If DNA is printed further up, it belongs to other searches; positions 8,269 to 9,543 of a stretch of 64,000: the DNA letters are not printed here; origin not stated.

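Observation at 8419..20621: A 12-kb locus with paired Gfo/Idh/MocA oxidoreductase and xylose-isomerase-like TIM-barrel genes plus DeoC, suggesting an uncharacterised glycoside/polyol pathway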

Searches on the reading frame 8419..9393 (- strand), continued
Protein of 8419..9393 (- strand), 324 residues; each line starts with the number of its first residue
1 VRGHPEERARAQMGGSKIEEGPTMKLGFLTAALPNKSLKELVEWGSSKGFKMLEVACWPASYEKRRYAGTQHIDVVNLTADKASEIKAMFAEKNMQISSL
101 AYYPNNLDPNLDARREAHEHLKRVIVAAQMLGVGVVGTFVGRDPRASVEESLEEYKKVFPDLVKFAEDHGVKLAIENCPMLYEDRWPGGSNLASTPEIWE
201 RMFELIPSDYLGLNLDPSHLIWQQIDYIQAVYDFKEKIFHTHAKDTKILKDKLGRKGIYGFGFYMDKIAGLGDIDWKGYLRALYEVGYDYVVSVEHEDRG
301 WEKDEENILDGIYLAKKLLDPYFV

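Call 46: get_annotated_region(hit=H2, flank=9000)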
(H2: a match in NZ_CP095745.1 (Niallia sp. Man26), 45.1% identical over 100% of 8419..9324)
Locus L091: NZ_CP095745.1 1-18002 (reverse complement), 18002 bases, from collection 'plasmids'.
description: Niallia sp. Man26 plasmid unnamed1, complete sequence
organism: Niallia sp. Man26 (NCBI taxid 2912824)
taxonomy: Bacteria; Bacillota; Bacilli; Bacillales; Bacillaceae; Niallia; Niallia sp. Man26
host: -; source: Penaeus monodon,whole organism,intestine of black tiger shrimp; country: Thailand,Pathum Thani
typing (MOB-suite, as given by PLSDB): mobilizable; relaxase MOBP
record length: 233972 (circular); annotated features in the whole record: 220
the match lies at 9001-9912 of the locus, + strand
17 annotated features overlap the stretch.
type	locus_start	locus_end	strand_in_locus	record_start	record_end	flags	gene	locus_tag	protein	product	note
CDS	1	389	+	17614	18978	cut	-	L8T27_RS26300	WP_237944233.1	MFS transporter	GO:0055085 - transmembrane transport [Evidence IEA]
CDS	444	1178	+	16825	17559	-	-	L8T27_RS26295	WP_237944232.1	amidohydrolase family protein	-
CDS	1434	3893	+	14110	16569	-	-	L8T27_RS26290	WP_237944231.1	helix-turn-helix domain-containing protein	GO:0006355 - regulation of DNA-templated transcription [Evidence IEA]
CDS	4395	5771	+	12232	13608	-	-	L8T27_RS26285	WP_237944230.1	aromatic acid/H+ symport family MFS transporter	-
CDS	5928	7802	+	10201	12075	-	-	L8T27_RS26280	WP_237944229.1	PTS glucose transporter subunit IIABC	GO:0009401 - phosphoenolpyruvate-dependent sugar phosphotransferase system [Evidence IEA]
CDS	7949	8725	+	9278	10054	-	-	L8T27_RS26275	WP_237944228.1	Cof-type HAD-IIB family hydrolase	GO:0008152 - metabolic process [Evidence IEA]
CDS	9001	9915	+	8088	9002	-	-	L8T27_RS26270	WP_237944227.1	sugar phosphate isomerase/epimerase family protein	-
CDS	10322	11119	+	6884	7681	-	-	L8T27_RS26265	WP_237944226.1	sugar phosphate isomerase/epimerase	-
CDS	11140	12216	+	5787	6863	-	-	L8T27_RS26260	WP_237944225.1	Gfo/Idh/MocA family oxidoreductase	-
CDS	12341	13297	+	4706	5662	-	-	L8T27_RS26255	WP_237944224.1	ROK family glucokinase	GO:0006096 - glycolytic process [Evidence IEA]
CDS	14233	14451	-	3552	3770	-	-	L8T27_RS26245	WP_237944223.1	hypothetical protein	-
CDS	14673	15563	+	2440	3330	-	-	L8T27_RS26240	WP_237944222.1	hypothetical protein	-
CDS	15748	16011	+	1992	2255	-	-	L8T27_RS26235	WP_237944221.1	hypothetical protein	-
CDS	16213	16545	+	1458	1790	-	-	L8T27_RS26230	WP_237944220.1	hypothetical protein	-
CDS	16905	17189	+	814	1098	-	-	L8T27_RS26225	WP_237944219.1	hypothetical protein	-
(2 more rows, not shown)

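Call 50: search_protein_families(library=ncbifam, proteins=[L090:5326-6420:+, L090:6496-7506:+, L090:7520-7909:+, L090:7930-8985:+, L090:9001-9912:+, L091:10322-11119:+, L091:11140-12216:+], max_evalue=1e-8)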
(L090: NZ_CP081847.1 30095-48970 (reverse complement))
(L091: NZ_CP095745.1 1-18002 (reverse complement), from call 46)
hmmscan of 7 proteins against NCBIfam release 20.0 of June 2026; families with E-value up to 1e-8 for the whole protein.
L090:5326-6420:+ (364 aa): 9 families
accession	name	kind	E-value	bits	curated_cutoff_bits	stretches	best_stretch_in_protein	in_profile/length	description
TIGR04380.1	myo_inos_iolG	equivalog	5e-31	107.8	355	1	3-362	1-329/330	inositol 2-dehydrogenase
NF052479.1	LevoglcsnDh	equivalog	3.6e-28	98.3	650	1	1-363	1-385/386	levoglucosan dehydrogenase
NF040723.1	UDP-GlcNAcDh_Arch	equivalog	1.9e-26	93.3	450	1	4-290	1-249/302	UDP-N-acetylglucosamine 3-dehydrogenase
NF041392.1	XylDh_Gfo6_Halo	equivalog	1.1e-24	86.9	350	1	3-364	16-350/350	D-xylose 1-dehydrogenase Gfo6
NF008607.0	PRK11579.1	subfamily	2.7e-20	72.6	330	1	2-192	3-186/346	oxidoreductase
NF052679.1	InsChiInosDhIolG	equivalog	5.1e-20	71.8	540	1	4-155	3-153/343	bifunctional inositol 2-dehydrogenase/D-chiro-inositol 1-dehydrogenase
NF007574.0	PRK10206.1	equivalog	7.4e-14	51.5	352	1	7-189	6-181/345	oxidoreductase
NF058561.1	BT_2158_fam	equivalog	2.5e-13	49.5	750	1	3-159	35-186/487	glycoside 3-dehydrogenase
NF058563.1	BT_2159_fam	equivalog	1.8e-11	43.7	650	1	5-197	2-186/350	disaccharide 3-dehydrogenase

L090:6496-7506:+ (336 aa): 0 families

L090:7520-7909:+ (129 aa): 0 families

L090:7930-8985:+ (351 aa): 8 families
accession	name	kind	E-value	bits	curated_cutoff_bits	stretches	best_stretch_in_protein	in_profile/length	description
TIGR04380.1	myo_inos_iolG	equivalog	2.4e-36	125.3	355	1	1-217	1-223/330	inositol 2-dehydrogenase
NF040723.1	UDP-GlcNAcDh_Arch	equivalog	3.5e-32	112.1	450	1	2-224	1-216/302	UDP-N-acetylglucosamine 3-dehydrogenase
NF008607.0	PRK11579.1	subfamily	5.9e-29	101.1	330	1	2-348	5-343/346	oxidoreductase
NF052679.1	InsChiInosDhIolG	equivalog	2.7e-18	66.1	540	1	2-191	3-192/343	bifunctional inositol 2-dehydrogenase/D-chiro-inositol 1-dehydrogenase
NF007574.0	PRK10206.1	equivalog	9.5e-18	64.3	352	1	51-215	56-218/345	oxidoreductase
NF052479.1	LevoglcsnDh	equivalog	2.9e-16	59.2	650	1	2-202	4-219/386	levoglucosan dehydrogenase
NF041392.1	XylDh_Gfo6_Halo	equivalog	1.4e-14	53.7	350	1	20-216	36-247/350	D-xylose 1-dehydrogenase Gfo6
NF058563.1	BT_2159_fam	equivalog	8e-14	51.4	650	1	3-224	2-223/350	disaccharide 3-dehydrogenase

L090:9001-9912:+ (303 aa): 2 families
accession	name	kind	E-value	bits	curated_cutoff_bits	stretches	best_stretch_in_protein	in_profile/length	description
NF041099.2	keto_glucon_epim_IolO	equivalog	1.6e-09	37.5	300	0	85-224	82-214/269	5-keto-L-gluconate epimerase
TIGR04379.1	myo_inos_iolE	equivalog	1.8e-09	37.6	290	1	167-278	156-268/290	myo-inosose-2 dehydratase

L091:10322-11119:+ (265 aa): 0 families

L091:11140-12216:+ (358 aa): 9 families
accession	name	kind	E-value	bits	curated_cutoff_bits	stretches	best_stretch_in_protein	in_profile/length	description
NF040723.1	UDP-GlcNAcDh_Arch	equivalog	3.2e-39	135.3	450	1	6-197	1-179/302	UDP-N-acetylglucosamine 3-dehydrogenase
TIGR04380.1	myo_inos_iolG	equivalog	4.3e-33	114.6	355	1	6-347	2-328/330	inositol 2-dehydrogenase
NF052479.1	LevoglcsnDh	equivalog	1e-32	113.3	650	1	5-198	3-205/386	levoglucosan dehydrogenase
NF041392.1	XylDh_Gfo6_Halo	equivalog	3.6e-26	91.8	350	1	2-201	13-217/350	D-xylose 1-dehydrogenase Gfo6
NF008607.0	PRK11579.1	subfamily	7.1e-22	77.9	330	1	3-200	2-194/346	oxidoreductase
NF052679.1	InsChiInosDhIolG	equivalog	2.4e-21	76.2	540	1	6-155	3-154/343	bifunctional inositol 2-dehydrogenase/D-chiro-inositol 1-dehydrogenase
NF058561.1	BT_2158_fam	equivalog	1.1e-16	60.5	750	1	22-154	48-182/487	glycoside 3-dehydrogenase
NF007574.0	PRK10206.1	equivalog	1.1e-13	51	352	1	10-213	7-205/345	oxidoreductase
NF058563.1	BT_2159_fam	equivalog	6.4e-10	38.6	650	1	7-193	2-181/350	disaccharide 3-dehydrogenase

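Call 51: search_solved_structures(query=L090:6496-7506:+, max_evalue=0.00001)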
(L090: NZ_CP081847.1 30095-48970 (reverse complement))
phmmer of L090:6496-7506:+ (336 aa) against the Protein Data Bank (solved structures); distinct sequences matched with E-value up to 0.00001: 8.
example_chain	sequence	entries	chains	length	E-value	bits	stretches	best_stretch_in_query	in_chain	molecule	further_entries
9m3b_A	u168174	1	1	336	1.9e-129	435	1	4-336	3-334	P581a DgpC1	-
8qvc_A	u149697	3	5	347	7.1e-48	166.8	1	3-331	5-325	Xylose isomerase-like TIM barrel domain-containing protein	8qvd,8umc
7xrf_A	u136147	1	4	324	1.5e-26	96.7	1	1-304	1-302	AP_endonuc_2 domain-containing protein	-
7bvr_A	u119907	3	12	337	1.7e-26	96.5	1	1-304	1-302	AP_endonuc_2 domain-containing protein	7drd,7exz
9m3a_A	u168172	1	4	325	3.8e-25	92.1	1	1-312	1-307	Xylose isomerase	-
8qrz_A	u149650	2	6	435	1.9e-19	73.3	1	6-179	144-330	Sugar phosphate isomerase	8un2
7dnm_A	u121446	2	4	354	2.3e-19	73.1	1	3-311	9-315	AP_endonuc_2 domain-containing protein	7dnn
7bvs_A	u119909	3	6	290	1.5e-17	67.1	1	5-182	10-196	Sugar phosphate isomerase/epimerase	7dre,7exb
